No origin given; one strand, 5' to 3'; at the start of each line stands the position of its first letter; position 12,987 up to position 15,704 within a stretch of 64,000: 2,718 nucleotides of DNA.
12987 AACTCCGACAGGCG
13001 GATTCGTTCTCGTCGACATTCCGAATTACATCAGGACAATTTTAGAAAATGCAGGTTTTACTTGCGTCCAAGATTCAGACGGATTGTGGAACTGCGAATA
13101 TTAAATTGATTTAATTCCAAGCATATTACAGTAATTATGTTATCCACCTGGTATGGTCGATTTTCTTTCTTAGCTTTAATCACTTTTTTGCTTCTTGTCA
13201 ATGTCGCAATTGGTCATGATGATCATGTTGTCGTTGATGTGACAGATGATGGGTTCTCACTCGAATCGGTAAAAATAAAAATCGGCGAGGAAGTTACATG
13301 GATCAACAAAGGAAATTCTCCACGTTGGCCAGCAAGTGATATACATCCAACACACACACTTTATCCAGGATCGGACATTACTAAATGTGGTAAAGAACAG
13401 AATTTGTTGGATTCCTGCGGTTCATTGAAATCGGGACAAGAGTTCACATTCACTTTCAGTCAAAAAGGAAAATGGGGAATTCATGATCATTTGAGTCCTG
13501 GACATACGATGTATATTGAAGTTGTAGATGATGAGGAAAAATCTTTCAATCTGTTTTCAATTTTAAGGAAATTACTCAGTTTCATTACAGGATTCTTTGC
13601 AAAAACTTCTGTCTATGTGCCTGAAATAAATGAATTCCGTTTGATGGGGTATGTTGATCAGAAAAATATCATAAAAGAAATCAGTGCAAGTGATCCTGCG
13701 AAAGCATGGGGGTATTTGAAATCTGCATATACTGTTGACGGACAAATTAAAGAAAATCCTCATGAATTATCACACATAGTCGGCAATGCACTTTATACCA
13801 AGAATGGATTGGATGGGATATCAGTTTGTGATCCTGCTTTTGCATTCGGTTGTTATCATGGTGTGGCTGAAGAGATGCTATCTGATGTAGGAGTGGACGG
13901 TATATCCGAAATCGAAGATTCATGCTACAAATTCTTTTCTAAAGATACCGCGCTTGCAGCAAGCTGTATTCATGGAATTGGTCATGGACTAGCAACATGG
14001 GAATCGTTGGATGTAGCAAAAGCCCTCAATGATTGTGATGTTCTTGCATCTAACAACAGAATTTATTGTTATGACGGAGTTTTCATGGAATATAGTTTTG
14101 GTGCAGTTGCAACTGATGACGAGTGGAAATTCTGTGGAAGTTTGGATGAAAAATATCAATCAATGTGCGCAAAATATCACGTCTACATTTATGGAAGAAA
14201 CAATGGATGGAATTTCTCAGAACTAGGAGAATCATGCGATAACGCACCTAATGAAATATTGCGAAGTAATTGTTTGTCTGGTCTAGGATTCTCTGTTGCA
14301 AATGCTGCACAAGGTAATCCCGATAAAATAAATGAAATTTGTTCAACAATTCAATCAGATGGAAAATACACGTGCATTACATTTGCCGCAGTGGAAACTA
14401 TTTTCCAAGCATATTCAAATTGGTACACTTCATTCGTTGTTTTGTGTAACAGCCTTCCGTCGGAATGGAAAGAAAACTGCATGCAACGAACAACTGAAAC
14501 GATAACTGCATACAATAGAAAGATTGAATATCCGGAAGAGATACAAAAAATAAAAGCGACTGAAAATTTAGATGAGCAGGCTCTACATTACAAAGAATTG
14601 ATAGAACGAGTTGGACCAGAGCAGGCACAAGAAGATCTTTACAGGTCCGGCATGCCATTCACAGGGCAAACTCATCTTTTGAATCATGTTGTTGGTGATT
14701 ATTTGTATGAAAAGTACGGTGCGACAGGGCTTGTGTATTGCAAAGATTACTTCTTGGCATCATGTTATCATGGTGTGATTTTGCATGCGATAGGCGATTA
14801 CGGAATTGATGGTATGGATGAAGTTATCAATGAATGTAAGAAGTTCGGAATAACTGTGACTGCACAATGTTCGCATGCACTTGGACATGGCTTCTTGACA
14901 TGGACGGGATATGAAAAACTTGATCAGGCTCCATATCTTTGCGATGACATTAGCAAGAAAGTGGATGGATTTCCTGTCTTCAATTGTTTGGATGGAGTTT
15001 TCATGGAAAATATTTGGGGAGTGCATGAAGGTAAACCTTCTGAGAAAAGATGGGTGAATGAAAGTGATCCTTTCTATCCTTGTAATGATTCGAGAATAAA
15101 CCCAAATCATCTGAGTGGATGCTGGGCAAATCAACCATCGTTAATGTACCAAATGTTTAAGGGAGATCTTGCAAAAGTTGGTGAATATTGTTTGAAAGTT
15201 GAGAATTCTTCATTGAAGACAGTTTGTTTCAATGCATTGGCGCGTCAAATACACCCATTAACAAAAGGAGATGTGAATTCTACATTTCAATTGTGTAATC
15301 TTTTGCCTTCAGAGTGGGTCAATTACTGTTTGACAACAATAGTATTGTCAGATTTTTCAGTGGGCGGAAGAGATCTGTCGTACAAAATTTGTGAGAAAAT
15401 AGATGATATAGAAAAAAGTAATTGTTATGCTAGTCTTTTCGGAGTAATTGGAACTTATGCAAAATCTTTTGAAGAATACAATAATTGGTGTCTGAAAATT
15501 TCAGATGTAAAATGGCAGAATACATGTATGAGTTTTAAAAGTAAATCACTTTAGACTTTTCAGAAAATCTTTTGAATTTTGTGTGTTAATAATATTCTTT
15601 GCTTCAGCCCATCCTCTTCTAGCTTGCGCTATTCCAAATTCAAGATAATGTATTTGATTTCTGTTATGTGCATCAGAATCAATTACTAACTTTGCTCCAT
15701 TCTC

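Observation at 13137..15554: Paralogous secreted Cys/His-rich module (HExxH ... CYHG ... CxHGxGH ... GVFME), present twice here after a cupredoxin-like domain and once more at 31647-32813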

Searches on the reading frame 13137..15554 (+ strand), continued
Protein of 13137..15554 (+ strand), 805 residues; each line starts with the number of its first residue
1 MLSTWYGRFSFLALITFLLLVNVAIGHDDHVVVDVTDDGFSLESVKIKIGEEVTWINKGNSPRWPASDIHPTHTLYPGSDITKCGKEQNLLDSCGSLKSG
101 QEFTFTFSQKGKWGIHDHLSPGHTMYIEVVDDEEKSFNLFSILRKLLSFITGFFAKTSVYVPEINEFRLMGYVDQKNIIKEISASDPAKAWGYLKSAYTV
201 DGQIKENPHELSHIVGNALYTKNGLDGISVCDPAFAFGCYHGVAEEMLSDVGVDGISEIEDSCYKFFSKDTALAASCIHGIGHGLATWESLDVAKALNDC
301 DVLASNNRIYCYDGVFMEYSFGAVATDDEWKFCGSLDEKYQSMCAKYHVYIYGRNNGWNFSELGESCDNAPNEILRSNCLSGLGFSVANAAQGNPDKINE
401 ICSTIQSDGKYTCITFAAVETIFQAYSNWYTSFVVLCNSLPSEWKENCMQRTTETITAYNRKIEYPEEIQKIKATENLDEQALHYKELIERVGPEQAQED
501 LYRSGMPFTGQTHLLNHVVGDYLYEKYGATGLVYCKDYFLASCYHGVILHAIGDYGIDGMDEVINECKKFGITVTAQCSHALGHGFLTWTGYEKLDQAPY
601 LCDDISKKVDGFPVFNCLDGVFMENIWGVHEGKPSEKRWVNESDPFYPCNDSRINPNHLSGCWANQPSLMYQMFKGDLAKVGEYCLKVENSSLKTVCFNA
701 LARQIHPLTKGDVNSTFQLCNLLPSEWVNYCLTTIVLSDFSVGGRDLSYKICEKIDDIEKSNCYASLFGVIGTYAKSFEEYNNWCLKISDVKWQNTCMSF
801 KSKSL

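Call 33: fold_search(model_id=the predicted structure, library=pdb)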
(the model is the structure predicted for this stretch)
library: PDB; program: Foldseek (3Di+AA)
matches with E <= 10: 1075; with E <= 0.001: 5
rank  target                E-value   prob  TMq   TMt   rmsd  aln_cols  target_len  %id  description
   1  7rdr_A                3.4e-04  0.96  0.10  0.14  23.5       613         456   10  Circular tandem repeat protein with novel repeat topology and enhanced subunit contact surfaces (released 2021-09-01)
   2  8qxd_N                4.1e-04  0.99  0.14  0.14  28.3       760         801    9  Cryo-EM structure of the cross-exon pre-B complex (released 2024-05-22)
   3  5fc9_A                4.8e-04  1.00  0.10  0.78   5.4       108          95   20  Novel Purple Cupredoxin from Nitrosopumilus maritimus (released 2016-05-11)
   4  5j3v_A                6.2e-04  0.99  0.14  0.13  25.1       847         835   10  Crystal structure of human Karyopherin-beta2 bound to the histone H3 tail (released 2016-09-21)
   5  8ga7                  6.4e-04  0.72  0.08  0.10  26.5       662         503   11  Geometrically programmable nanomaterial construction using regularized protein building blocks (released 2024-03-13)
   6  8r0a_N                1.1e-03  0.99  0.15  0.15  29.0       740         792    9  Cryo-EM structure of the cross-exon pre-B+5'ss complex (released 2024-05-22)
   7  4m59_B                1.1e-03  0.97  0.14  0.16  26.3       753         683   12  Crystal structure of the pentatricopeptide repeat protein PPR10 in complex with an 18-nt psaJ RNA element (released 2013-10-30)
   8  2idq                  1.2e-03  1.00  0.10  0.73   4.4       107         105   21  Structure of M98A mutant of amicyanin, Cu(II) (released 2007-03-13)
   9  3rym_A                1.3e-03  1.00  0.10  0.73   4.5       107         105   21  Structure of Oxidized M98K mutant of Amicyanin (released 2011-11-23)
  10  4oe1_B                1.3e-03  0.97  0.14  0.16  26.3       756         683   12  Crystal structure of the pentatricopeptide repeat protein PPR10 (C256S/C430S/C449S) in complex with an 18-nt PSAJ rna  (released 2014-09-24)
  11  3ie9                  1.4e-03  1.00  0.10  0.71   4.5       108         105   22  Structure of oxidized M98L mutant of amicyanin (released 2009-10-06)
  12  2gb2                  1.8e-03  1.00  0.10  0.72   4.7       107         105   21  The P52G mutant of amicyanin in the Cu(II) state. (released 2006-08-01)
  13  1sfd_A                1.9e-03  1.00  0.10  0.73   4.3       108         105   21  oxidized form of amicyanin mutant P94F (released 2004-07-27)
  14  8r6s_G                2.0e-03  0.98  0.15  0.16  23.6       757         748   11  Plastid-encoded RNA polymerase (Integrated model) (released 2024-03-13)
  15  4p5r                  2.0e-03  1.00  0.10  0.73   4.3       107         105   20  Structure of oxidized W45Y mutant of amicyanin (released 2014-04-23)
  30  4hcg_A                3.4e-03  1.00  0.10  0.68   3.9       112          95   20  Uncharacterized Cupredoxin-like Domain Protein Cupredoxin_1 with Zinc bound from Bacillus anthracis (released 2012-10-17)
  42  4hcf_B                5.1e-03  1.00  0.10  0.67   3.9       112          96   20  Crystal Structure of Uncharacterized Cupredoxin-like Domain Protein Cupredoxin_1 with Copper Bound from Bacillus anthr (released 2012-10-17)
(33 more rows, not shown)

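Call 39: find_encoding_contigs(protein=P0011, flank=7000, max_places=1)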
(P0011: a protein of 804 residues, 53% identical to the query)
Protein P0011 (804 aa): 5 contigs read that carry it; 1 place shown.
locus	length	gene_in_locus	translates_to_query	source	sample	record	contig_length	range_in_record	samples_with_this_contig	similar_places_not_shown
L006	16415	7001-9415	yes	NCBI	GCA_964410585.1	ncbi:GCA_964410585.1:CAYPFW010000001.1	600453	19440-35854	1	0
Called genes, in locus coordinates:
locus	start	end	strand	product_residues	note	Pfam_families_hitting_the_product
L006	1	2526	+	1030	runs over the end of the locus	-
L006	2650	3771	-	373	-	PF05496:RuvB_N (faint), PF13191:AAA_16 (faint), PF00004:AAA, PF17862:AAA_lid_3, PF09336:Vps4_C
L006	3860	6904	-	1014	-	-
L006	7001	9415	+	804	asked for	-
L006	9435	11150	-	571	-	-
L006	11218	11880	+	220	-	PF00702:Hydrolase, PF13419:HAD_2, PF13242:Hydrolase_like (weak)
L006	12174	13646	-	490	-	-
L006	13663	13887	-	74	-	-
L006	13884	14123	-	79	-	-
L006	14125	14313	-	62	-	-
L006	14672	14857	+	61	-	PF23477:zf_Tbcl_2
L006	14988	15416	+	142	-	PF01467:CTP_transf_like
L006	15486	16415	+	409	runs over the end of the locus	-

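Call 40: find_encoding_contigs(protein=P0020, flank=7000, max_places=1)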
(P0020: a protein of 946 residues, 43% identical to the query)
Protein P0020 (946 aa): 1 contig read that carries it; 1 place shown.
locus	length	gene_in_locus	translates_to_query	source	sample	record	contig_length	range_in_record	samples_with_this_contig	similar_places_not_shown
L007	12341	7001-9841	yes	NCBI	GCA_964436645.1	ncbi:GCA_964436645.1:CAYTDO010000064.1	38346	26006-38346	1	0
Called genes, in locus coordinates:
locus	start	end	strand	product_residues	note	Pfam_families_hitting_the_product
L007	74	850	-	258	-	PF01138:RNase_PH, PF03725:RNase_PH_C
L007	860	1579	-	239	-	PF01138:RNase_PH, PF03725:RNase_PH_C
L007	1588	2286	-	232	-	PF14382:ECR1_N (weak), PF22625:ECR1_N_2 (weak), PF21266:S1_RRP4 (faint), PF00013:KH_1 (weak), PF15985:KH_6 (weak)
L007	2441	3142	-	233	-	PF01172:SBDS_N, PF09377:SBDS_domain_II, PF20268:SBDS_C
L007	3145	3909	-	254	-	PF10584:Proteasome_A_N, PF00227:Proteasome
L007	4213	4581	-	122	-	PF01900:RNase_P_Rpp14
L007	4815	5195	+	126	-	-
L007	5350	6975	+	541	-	-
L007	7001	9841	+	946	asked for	-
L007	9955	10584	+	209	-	-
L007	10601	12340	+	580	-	?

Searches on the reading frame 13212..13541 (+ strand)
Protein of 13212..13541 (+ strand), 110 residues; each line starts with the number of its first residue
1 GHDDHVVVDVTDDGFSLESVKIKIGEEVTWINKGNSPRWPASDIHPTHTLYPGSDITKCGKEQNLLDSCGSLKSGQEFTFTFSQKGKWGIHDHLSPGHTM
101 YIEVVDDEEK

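Call 66: find_homologous_proteins(query=window:13212-13541:+, max_evalue=0.001)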
Query window:13212-13541:+ (110 aa): 7 proteins with E <= 0.001 among 7 candidates.
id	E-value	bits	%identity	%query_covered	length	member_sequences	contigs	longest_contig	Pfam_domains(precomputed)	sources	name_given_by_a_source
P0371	3.7e-27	113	51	82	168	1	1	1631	PF13473.13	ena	-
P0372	5.4e-27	112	50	85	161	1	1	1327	-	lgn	-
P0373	1.8e-25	107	49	89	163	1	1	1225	-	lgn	-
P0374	9.9e-24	102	51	82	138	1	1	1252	-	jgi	jgi:plastocyanin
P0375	1.1e-23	101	47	86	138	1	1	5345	PF13473.13,PF20944.3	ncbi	-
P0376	2.4e-22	97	48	88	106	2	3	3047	-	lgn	-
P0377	6.8e-18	83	46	91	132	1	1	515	PF13473.13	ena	-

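Call 67: find_encoding_contigs(protein=P0375, flank=5000, max_places=1)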
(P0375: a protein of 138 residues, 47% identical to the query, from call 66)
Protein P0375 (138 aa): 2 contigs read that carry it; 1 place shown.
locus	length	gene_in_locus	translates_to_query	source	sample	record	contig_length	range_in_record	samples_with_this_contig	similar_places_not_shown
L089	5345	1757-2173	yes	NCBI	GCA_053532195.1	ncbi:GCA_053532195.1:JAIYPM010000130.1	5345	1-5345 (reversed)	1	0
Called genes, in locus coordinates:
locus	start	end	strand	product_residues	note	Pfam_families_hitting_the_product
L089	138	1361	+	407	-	PF02163:Peptidase_M50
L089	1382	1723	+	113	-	-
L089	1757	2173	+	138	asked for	PF13473:Cupredoxin_1 (faint), PF20944:StcE_b-sandwich (faint)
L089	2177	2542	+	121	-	-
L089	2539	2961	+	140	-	PF07884:VKOR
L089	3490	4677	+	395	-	-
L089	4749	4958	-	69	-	-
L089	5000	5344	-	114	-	?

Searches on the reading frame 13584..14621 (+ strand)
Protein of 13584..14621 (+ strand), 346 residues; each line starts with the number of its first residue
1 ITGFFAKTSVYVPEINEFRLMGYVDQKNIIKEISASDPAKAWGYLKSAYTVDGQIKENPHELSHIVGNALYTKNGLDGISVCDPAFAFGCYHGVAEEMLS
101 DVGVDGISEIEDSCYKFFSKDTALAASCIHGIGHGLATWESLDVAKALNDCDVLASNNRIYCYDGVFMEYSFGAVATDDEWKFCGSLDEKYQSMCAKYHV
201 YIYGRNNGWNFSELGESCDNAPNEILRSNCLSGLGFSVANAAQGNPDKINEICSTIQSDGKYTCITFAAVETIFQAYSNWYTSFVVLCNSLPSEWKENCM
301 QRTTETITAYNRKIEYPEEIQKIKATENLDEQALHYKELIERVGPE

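Call 24: predict_structure(alignment_id=A2)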
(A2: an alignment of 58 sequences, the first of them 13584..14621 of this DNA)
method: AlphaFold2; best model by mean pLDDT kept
length: 346 residues; sequences in the alignment: 58
mean_pLDDT: 92.6   pTM: 0.87
mean pLDDT of the five models: 92.6, 91.9, 91.1, 90.8, 90.7
residues with pLDDT >= 90: 276; 70-90: 56; 50-70: 11; < 50: 3
segments of 3 or more residues with pLDDT < 50: 1-3
pLDDT, mean of each block of 10 residues (from residue 1): 62 96 97 97 96 86 98 96 93 98 98 95 95 98 97 98 98 85 96 98 93 97 98 97 96 96 98 90 95 97 94 77 84 78 63
secondary structure, 60 per line:
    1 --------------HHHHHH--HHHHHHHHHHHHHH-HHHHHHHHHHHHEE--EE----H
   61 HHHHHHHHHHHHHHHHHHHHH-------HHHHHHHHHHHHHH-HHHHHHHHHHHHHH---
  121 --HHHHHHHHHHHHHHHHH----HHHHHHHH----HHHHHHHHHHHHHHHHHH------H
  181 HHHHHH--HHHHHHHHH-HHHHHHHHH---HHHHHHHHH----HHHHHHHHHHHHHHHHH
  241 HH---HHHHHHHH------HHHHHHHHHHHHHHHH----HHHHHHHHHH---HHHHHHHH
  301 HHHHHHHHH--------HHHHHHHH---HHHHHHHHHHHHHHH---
elements in order: H15-20 H23-36 H38-49 H60-81 H89-102 H104-117 H123-139 H144-151 H156-173 H180-186 H189-197 H199-207 H211-219 H224-242 H246-253 H260-275 H280-289 H293-309 H318-325 H329-343

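Call 26: fold_search(model_id=the predicted structure, library=pdb)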
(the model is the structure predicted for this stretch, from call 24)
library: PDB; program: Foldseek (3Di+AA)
matches with E <= 10: 746; with E <= 0.001: 0
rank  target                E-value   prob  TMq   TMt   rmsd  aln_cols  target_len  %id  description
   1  5i9h_A                1.1e-02  0.95  0.21  0.20  19.9       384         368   13  Crystal structure of designed pentatricopeptide repeat protein dPPR-U8G2 in complex with its target RNA U8G2 (released 2016-04-27)
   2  5i9g_C                3.2e-02  0.87  0.22  0.21  19.6       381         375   14  Crystal structure of designed pentatricopeptide repeat protein dPPR-U8C2 in complex with its target RNA U8C2 (released 2016-04-27)
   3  5b56_B                3.6e-02  0.66  0.18  0.17  21.0       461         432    8  Crystal structure of HIV-1 VPR C-Terminal domain and DIBB-M-Importin-Alpha2 complex (released 2016-06-01)
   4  5orm                  5.0e-02  0.66  0.19  0.18  22.1       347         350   12  Crystal structure of designed cPPR-Telo1 (released 2018-06-20)
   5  8qzn                  8.2e-02  0.44  0.17  0.17  18.1       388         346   12  DARPin-Armadillo fusion protein with a selected Tyrosin pocket binding to the fused target peptide (released 2024-07-03)
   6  6kbn_A                8.9e-02  0.66  0.20  0.16  19.9       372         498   13  Crystal structure of Vac8 (del 19-33) bound to Atg13 (released 2019-11-27)
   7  9qhb                  8.9e-02  0.60  0.17  0.20  18.8       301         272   11  Crystal structure of 16-repeat CTPR protein with eliminated coordination sites (released 2025-10-22)
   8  1y2a_C                8.9e-02  0.54  0.20  0.18  21.2       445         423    9  Structure of mammalian importin bound to the non-classical PLSCR1-NLS (released 2005-02-01)
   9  1bk5_A                9.7e-02  0.72  0.23  0.20  22.1       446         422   12  KARYOPHERIN ALPHA FROM SACCHAROMYCES CEREVISIAE (released 1999-01-06)
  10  6een_D                1.1e-01  0.82  0.24  0.25  18.3       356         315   11  Crystal structure of a designer Pentatrico Peptide RNA binding protein, bound to a complex RNA target and featuring an (released 2019-08-21)
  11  4yje_A                1.2e-01  0.57  0.20  0.21  19.6       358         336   12  Crystal structure of APC-ARM in complexed with Amer1-A1 (released 2016-03-09)
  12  7q3l_A                1.3e-01  0.66  0.22  0.13  20.3       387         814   11  Human 17S U2 snRNP 5' domain (released 2022-03-30)
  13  6een_A                1.3e-01  0.75  0.24  0.25  18.2       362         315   10  Crystal structure of a designer Pentatrico Peptide RNA binding protein, bound to a complex RNA target and featuring an (released 2019-08-21)
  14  5iww_D                1.5e-01  0.60  0.22  0.24  18.1       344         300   11  Crystal structure of RNA editing factor of designer PLS-type PPR/9R protein in complex with MORF9/RIP9 (released 2017-03-29)
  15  1q1t_C                1.5e-01  0.51  0.21  0.18  20.9       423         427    9  Mouse Importin alpha: non-phosphorylated SV40 CN peptide complex (released 2004-03-30)
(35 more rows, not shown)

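Call 27: search_solved_structures(query=A2, max_evalue=10, show_alignments=3)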
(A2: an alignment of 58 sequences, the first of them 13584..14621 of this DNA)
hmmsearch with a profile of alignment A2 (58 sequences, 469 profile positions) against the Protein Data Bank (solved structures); distinct sequences matched with E-value up to 10: 46.
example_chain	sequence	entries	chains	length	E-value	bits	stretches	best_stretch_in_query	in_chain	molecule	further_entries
1sfd_A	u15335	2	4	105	1.1e-06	30.9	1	21-125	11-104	Amicyanin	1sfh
1sf3_A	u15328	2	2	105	3e-06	29.4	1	21-125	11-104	Amicyanin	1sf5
2qdv_A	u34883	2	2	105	6.2e-06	28.4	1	21-125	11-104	Amicyanin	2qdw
1mda_A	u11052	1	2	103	6.7e-06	28.3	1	21-125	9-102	AMICYANIN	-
1aac_A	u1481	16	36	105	6.8e-06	28.2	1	21-125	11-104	AMICYANIN | PROTEIN (AMICYANIN)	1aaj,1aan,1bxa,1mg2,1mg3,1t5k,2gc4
2gb2_A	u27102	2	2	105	1.1e-05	27.5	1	21-125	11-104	Amicyanin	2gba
3ie9_A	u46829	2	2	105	1.4e-05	27.2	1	21-125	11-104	Amicyanin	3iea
2idq_A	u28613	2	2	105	2.1e-05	26.6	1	21-125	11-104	Amicyanin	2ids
2idt_A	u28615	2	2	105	2.3e-05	26.5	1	21-125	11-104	Amicyanin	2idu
4p5r_A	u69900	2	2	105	2.8e-05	26.3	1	21-125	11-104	Amicyanin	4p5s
3rym_A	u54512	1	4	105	2.8e-05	26.2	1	21-125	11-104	Amicyanin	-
3ply_A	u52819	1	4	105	4.6e-05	25.5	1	21-119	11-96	Amicyanin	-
6hbe_A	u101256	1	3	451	0.0015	20.6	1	25-132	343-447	Copper-containing nitrite reductase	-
9cck_A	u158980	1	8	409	0.0017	20.4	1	38-125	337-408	Copper-containing nitrite reductase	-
1bxu_A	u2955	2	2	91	0.0077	18.2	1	39-111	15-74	PLASTOCYANIN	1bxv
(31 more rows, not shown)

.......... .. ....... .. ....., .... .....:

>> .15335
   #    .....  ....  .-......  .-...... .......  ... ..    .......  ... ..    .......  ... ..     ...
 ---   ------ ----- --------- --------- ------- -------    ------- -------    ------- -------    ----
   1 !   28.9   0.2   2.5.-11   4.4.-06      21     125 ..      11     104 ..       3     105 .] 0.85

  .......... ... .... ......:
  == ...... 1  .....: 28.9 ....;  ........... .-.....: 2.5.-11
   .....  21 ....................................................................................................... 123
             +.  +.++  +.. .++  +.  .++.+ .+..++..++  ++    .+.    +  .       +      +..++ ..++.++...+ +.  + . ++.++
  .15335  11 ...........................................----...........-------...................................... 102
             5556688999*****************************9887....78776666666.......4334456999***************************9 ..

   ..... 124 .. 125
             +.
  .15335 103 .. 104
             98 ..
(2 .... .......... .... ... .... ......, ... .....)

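Call 34: fold_search(model_id=the predicted structure, library=viral)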
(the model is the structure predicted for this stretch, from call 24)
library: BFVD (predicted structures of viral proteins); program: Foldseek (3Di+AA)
matches with E <= 10: 488; with E <= 0.001: 0
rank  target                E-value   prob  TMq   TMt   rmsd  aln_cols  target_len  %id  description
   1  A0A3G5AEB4            1.0e-01  0.44  0.18  0.14  21.2       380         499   10  Uncharacterized protein [Hyperionvirus sp.]
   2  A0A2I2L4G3            1.6e-01  0.44  0.18  0.18  18.8       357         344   11  Uncharacterized protein [Orpheovirus IHUMI-LCC2]
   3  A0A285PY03            1.8e-01  0.44  0.18  0.21  21.0       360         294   10  Ankyrin repeat [Cedratvirus lausannensis]
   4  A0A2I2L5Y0            1.8e-01  0.38  0.18  0.20  20.9       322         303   10  Ankyrin-repeat protein [Orpheovirus IHUMI-LCC2]
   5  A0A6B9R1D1            1.9e-01  0.47  0.22  0.17  20.5       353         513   12  (no name in the UniProt tables at hand)
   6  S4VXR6                2.3e-01  0.33  0.18  0.17  17.9       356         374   13  Ankyrin repeat domain containing protein [Pandoravirus salinus]
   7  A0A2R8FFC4            2.4e-01  0.21  0.18  0.16  16.2       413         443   11  Ankyrin repeat-containing protein [Brazilian cedratvirus IHUMI]
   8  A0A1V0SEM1            2.8e-01  0.23  0.18  0.13  23.2       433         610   11  RING finger domain protein [Hokovirus HKV1]
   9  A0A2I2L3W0            2.8e-01  0.21  0.18  0.17  26.4       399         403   10  Uncharacterized protein [Orpheovirus IHUMI-LCC2]
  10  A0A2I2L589            2.9e-01  0.63  0.28  0.24  15.2       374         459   14  Uncharacterized protein [Orpheovirus IHUMI-LCC2]
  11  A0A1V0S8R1            2.9e-01  0.30  0.20  0.16  29.6       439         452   10  Ankyrin repeat protein [Catovirus CTV1]
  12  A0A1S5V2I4            3.0e-01  0.60  0.26  0.29  19.3       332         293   12  (no name in the UniProt tables at hand)
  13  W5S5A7                3.3e-01  0.25  0.18  0.16  23.9       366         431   12  Uncharacterized protein [Pithovirus sibericum]
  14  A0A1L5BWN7            3.3e-01  0.09  0.12  0.08  27.4       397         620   10  Uncharacterized protein [Pteromalus puparum negative-strand RNA virus 1]
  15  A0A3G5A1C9            3.4e-01  0.33  0.18  0.18  24.2       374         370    9  Tetratricopeptide repeat protein [Harvfovirus sp.]
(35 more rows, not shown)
